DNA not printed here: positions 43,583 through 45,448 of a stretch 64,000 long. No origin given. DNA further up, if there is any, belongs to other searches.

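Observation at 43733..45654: Roadblock/LC7 protein translationally coupled to a KaiC-like double RecA ATPase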

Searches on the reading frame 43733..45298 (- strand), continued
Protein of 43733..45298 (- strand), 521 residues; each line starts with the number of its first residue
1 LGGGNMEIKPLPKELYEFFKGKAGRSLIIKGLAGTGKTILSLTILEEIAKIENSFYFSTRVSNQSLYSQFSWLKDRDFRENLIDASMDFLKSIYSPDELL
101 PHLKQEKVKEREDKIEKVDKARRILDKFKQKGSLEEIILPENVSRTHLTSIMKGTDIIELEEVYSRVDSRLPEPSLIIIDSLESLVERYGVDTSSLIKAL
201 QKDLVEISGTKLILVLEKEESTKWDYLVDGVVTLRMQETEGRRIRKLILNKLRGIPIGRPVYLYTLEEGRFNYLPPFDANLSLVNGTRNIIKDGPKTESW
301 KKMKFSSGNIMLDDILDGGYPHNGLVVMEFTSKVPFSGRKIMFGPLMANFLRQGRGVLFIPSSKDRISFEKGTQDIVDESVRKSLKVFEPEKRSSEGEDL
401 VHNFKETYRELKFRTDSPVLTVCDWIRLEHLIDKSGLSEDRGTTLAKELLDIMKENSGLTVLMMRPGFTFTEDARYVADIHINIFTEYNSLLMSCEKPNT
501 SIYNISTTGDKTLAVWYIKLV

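Call 67: predict_structure(alignment_id=A3)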
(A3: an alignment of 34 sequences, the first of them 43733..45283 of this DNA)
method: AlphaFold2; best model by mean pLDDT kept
length: 516 residues; sequences in the alignment: 34
mean_pLDDT: 80.7   pTM: 0.76
mean pLDDT of the five models: 80.7, 80.1, 78.3, 77.5, 77.0
residues with pLDDT >= 90: 186; 70-90: 214; 50-70: 75; < 50: 41
segments of 3 or more residues with pLDDT < 50: 93-109, 117-130
pLDDT, mean of each block of 10 residues (from residue 1): 80 88 93 92 87 69 78 66 61 45 43 48 42 77 79 85 86 90 88 93 92 87 95 84 94 91 86 68 75 92 92 94 92 88 90 84 64 72 68 78 90 90 80 80 90 93 72 92 91 92 69 86
secondary structure, 60 per line:
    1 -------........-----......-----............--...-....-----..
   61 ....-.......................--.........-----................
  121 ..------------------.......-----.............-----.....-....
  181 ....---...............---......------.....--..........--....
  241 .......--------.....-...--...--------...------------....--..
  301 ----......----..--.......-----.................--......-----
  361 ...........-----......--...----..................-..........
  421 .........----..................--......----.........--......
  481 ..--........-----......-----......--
elements in order: H8-15 E21-26 H32-43 E50-53 H59-64 H66-88 H91-99 H105-122 H141-147 H153-165 E171-175 H177-184 H188-202 E206-211 H218-222 E225-234 E237-247 E256-260 E267-269 H293-296 H305-310 E319-325 H331-347 E350-355 H361-371 E380-382 H392-409 E411-419 H420-429 H434-451 E454-459 H464-472 E475-482 E485-492 E498-503 E509-514
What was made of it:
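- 45113..45130 (-): FSTRVS (aa 52-57): end of strand beta2, where RecA/KaiC-type ATPases carry the catalytic Glu; here Thr-Arg-Val, with the Arg invariant. The model has strand 50-53 followed by a loop (call 67).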

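Call 70: fold_search(model_id=the predicted structure, library=pdb)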
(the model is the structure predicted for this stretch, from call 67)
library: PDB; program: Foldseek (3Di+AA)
matches with E <= 10: 1645; with E <= 0.001: 561
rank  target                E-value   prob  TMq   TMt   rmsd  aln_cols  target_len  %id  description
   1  7s65_B                6.9e-22  1.00  0.32  0.36  21.0       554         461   16  Compressed conformation of nighttime state KaiC (released 2021-09-22)
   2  8zn5_C                2.7e-20  1.00  0.33  0.36  22.4       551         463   15  Crystal Structure of Designed Clock Protein KaiC (released 2025-04-16)
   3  7s65_A                4.0e-20  1.00  0.31  0.34  22.0       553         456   16  Compressed conformation of nighttime state KaiC (released 2021-09-22)
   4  2gbl_C                6.0e-20  1.00  0.33  0.35  22.4       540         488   16  Crystal Structure of Full Length Circadian Clock Protein KaiC with Phosphorylation Sites (released 2007-01-23)
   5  2gbl_D                6.8e-20  1.00  0.33  0.35  22.1       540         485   15  Crystal Structure of Full Length Circadian Clock Protein KaiC with Phosphorylation Sites (released 2007-01-23)
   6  8zn6_G                1.1e-19  1.00  0.32  0.35  21.1       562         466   16  Crystal Structure of Designed Clock Protein KaiC (released 2025-04-16)
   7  4dug_D                1.2e-19  1.00  0.33  0.33  22.6       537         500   15  Crystal Structure of Circadian Clock Protein KaiC E318A Mutant (released 2012-03-14)
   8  7s67_A                1.5e-19  1.00  0.32  0.33  20.9       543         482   16  Extended conformation of daytime state KaiC (released 2021-09-22)
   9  4ijm_D                1.6e-19  1.00  0.32  0.34  22.3       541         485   16  Crystal structure of circadian clock protein KaiC A422V mutant (released 2013-02-13)
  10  8zn5_J                1.6e-19  1.00  0.30  0.34  22.1       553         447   15  Crystal Structure of Designed Clock Protein KaiC (released 2025-04-16)
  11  8zn6_L                1.7e-19  1.00  0.31  0.34  21.8       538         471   16  Crystal Structure of Designed Clock Protein KaiC (released 2025-04-16)
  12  8zn6_H                2.0e-19  1.00  0.33  0.36  21.7       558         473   16  Crystal Structure of Designed Clock Protein KaiC (released 2025-04-16)
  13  7s66_A                2.0e-19  1.00  0.33  0.35  21.4       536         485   16  Extended conformation of nighttime state KaiC (released 2021-09-22)
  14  3k0c_D                2.4e-19  1.00  0.30  0.31  22.2       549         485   16  Crystal structure of the phosphorylation-site double mutant S431A/T432E of the KaiC circadian clock protein (released 2010-03-31)
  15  3s1a_C                2.9e-19  1.00  0.34  0.35  22.4       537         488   15  Crystal structure of the phosphorylation-site double mutant S431E/T432E of the KaiC circadian clock protein (released 2011-09-21)
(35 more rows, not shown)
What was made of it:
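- On KaiC (circadian clock ATPase): Foldseek's top 50 hits are all full-length KaiC (call 70).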

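Call 71: search_dna_similar(query=window:43733-45283:-, collection=plasmids, mode=protein, max_evalue=0.001, max_rows=12)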
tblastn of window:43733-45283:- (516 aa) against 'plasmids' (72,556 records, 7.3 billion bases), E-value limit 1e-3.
Records with a match: 18; places in all: 20; records where one place covers at least 80% of the query: 12.
Best place of each record, by identity: <60% 18.
By first word of the organism name: Halobacterium 16; Halogeometricum 1; Haloplanus 1.
By predicted mobility (MOB-suite, as given by PLSDB): non-mobilizable 18.
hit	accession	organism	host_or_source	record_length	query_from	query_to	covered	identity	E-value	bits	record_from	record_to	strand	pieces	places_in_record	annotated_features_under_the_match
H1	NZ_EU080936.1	Halobacterium sp. GN101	-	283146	3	508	98%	23.6%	3e-15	87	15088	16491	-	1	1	gvpD: gas vesicle protein GvpD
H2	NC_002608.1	Halobacterium salinarum NRC-34001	-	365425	3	508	98%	23.6%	5e-15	86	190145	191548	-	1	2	gvpD: gas vesicle protein GvpD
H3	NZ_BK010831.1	Halobacterium salinarum NRC-34001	-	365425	3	508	98%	23.6%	5e-15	86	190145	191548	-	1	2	gvpD: gas vesicle protein GvpD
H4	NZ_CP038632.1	Halobacterium salinarum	cell culture,DSM:3754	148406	3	508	98%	23.6%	5e-15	86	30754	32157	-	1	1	gvpD: gas vesicle protein GvpD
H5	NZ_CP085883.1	Halobacterium salinarum NRC-34001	Genome,Canadian salted buffalo hide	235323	3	508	98%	23.6%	5e-15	86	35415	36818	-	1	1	gvpD: gas vesicle protein GvpD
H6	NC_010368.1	Halobacterium salinarum NRC-34001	-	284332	3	508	98%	23.6%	5e-15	86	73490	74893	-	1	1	gvpD: gas vesicle protein GvpD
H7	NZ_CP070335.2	Halobacterium sp. BOL4-2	Salt,Salt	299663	3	508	98%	23.6%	5e-15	86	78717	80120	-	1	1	gvpD: gas vesicle protein GvpD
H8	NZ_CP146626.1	Halobacterium salinarum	-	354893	3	508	98%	23.6%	5e-15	86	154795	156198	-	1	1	gvpD: gas vesicle protein GvpD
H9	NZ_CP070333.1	Halobacterium sp. BOL4-2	Salt,Salt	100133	3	508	98%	23.1%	5e-14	83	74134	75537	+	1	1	gvpD: gas vesicle protein GvpD basic region 2 domain-containing protein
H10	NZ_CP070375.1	Halobacterium sp. GSL-19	Brine,Brine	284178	3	508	98%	23.1%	5e-14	83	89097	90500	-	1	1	gvpD: gas vesicle protein GvpD basic region 2 domain-containing protein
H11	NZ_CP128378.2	Halobacterium salinarum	-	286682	3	508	98%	23.1%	5e-14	83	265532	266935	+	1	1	gvpD: gas vesicle protein GvpD basic region 2 domain-containing protein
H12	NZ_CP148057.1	Halobacterium salinarum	Whole genome,Hypersaline lake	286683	3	508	98%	23.1%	5e-14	83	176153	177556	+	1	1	gvpD: gas vesicle protein GvpD basic region 2 domain-containing protein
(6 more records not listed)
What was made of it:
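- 43733..45283 (-): GvpD-family KaiC-like ATPase gene, 516 aa plus stop. 23.6% identity over 98% of its length to Halobacterium GvpD, E 3e-15 (call 71).
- On GvpD family: tblastn against Halobacterium pNRC200 gvpD: query residues 3-508 in one piece, 23.6% identity, E 5e-15 (call 71).
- Closest known: GvpD / GvpE of haloarchaeal gas-vesicle clusters. Same: Full-length colinear homology of the ATPase to GvpD: 98% coverage, E 3e-15 (call 71).
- Identity to GvpD is only 23.6% (call 71).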

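Call 72: get_annotated_region(hit=H2, flank=2500)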
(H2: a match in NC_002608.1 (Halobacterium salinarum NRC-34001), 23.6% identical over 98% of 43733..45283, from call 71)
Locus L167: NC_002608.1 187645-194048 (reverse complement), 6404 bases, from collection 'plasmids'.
description: Halobacterium salinarum NRC-1 plasmid pNRC200, complete sequence
organism: Halobacterium salinarum NRC-34001 (NCBI taxid 64091)
taxonomy: Archaea; Euryarchaeota; Halobacteria; Halobacteriales; Halobacteriaceae; Halobacterium; Halobacterium salinarum; Halobacterium salinarum NRC-34001
host: -; source: -; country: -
typing (MOB-suite, as given by PLSDB): non-mobilizable; mating-pair formation MPF_T
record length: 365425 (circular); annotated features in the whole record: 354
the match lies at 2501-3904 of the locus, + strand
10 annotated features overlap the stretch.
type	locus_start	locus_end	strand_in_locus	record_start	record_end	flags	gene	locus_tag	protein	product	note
CDS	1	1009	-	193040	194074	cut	gvpN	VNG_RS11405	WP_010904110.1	gas vesicle protein GvpN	GO:0031412 - gas vesicle organization [Evidence IEA]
CDS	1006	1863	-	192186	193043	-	gvpC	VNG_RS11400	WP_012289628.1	gas vesicle protein GvpC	-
CDS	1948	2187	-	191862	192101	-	gvpA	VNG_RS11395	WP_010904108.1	gas vesicle structural protein GvpA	-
CDS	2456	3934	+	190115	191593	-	gvpD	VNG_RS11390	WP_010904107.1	gas vesicle protein GvpD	-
CDS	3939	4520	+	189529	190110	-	gvpE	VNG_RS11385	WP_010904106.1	gas vesicle transcriptional activator GvpE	-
CDS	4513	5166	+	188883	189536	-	gvpF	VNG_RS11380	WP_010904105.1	gas vesicle protein GvpF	-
CDS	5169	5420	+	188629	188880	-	gvpG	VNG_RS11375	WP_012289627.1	gas vesicle protein GvpG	-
CDS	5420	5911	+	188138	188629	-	gvpH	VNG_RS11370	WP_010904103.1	gas vesicle protein GvpH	-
CDS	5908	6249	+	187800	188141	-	gvpI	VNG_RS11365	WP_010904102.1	gas vesicle protein GvpI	-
CDS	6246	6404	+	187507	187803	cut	gvpJ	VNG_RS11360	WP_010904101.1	gas vesicle protein GvpJ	-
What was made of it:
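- Closest known: GvpD / GvpE of haloarchaeal gas-vesicle clusters. Same: A small partner gene is encoded within a few nucleotides of the ATPase gene (call 72).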

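Call 75: search_protein_families(library=pfam, proteins=[L167:3939-4520:+, L041:3891-4307:+, L020:7213-7617:+], max_evalue=0.01)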
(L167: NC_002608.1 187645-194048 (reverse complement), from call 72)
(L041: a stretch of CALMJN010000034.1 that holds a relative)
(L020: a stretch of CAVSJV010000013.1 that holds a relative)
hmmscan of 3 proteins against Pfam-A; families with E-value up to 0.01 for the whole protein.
L167:3939-4520:+ (193 aa): 2 families
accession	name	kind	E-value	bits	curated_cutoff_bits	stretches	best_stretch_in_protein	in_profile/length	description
PF03551.20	PadR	-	1.8e-07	31.5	27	1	94-152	4-68/75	Transcriptional regulator PadR-like family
PF12840.13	HTH_20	-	0.00017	21.9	27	1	111-138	25-50/51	Helix-turn-helix domain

L041:3891-4307:+ (138 aa): 8 families
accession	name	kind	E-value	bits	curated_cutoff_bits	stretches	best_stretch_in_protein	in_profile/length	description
PF04703.18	FaeA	-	1.9e-06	28.5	20.7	1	5-62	2-61/62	FaeA-like protein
PF09339.16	HTH_IclR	-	9.5e-06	25.7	22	1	8-50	8-50/52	IclR helix-turn-helix domain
PF13412.12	HTH_24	-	0.00022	21.2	21.9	1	5-46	5-45/48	Winged helix-turn-helix DNA-binding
PF00356.27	LacI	-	0.00031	20.9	27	1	23-39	4-20/46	Bacterial regulatory proteins, lacI family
PF01978.25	TrmB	-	0.00048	20.4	25.6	1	18-56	22-60/68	Sugar-specific transcriptional regulator TrmB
PF24033.1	DUF7342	-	0.0014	19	31.6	1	5-64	4-63/150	Family of unknown function (DUF7342)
PF08279.18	HTH_11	-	0.0017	18.6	25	1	6-46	3-43/55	HTH domain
PF14493.12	HTH_40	-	0.0049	17.6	27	1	18-83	12-76/89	Helix-turn-helix domain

L020:7213-7617:+ (134 aa): 7 families
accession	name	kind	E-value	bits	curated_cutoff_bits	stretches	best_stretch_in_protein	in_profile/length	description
PF12840.13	HTH_20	-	1.6e-06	28.4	27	1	10-56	3-50/51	Helix-turn-helix domain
PF13412.12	HTH_24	-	0.00028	20.9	21.9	1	26-54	19-47/48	Winged helix-turn-helix DNA-binding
PF06969.22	HemN_C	-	0.00048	20.6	24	1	27-62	23-59/67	HemN C-terminal domain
PF01978.25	TrmB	-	0.00058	20.1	25.6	1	12-60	9-58/68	Sugar-specific transcriptional regulator TrmB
PF24409.1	wHTH-PRTase_assc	-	0.00082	19.8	27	1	16-68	3-54/83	wHTH-PRTase associated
PF16365.12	EutK_C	-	0.0024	18.3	27.5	1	16-52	6-42/52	Ethanolamine utilization protein EutK C-terminus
PF12802.13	MarR_2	-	0.0052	17.4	27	1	16-67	10-60/61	MarR family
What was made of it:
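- Bona fide gvpD is followed 4 nt later by gvpE (call 72), and GvpE carries a PadR-type wHTH (call 75).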

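Call 86: list_cluster_members(proteins=[P0001, P0121])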
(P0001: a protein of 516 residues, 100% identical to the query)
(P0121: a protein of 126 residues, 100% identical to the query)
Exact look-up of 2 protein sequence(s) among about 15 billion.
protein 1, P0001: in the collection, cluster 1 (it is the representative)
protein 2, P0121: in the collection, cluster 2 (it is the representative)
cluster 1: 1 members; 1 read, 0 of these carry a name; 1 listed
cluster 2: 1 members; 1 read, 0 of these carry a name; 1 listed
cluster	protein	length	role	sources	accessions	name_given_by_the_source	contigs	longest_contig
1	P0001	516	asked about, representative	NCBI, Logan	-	-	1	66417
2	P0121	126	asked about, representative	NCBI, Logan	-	-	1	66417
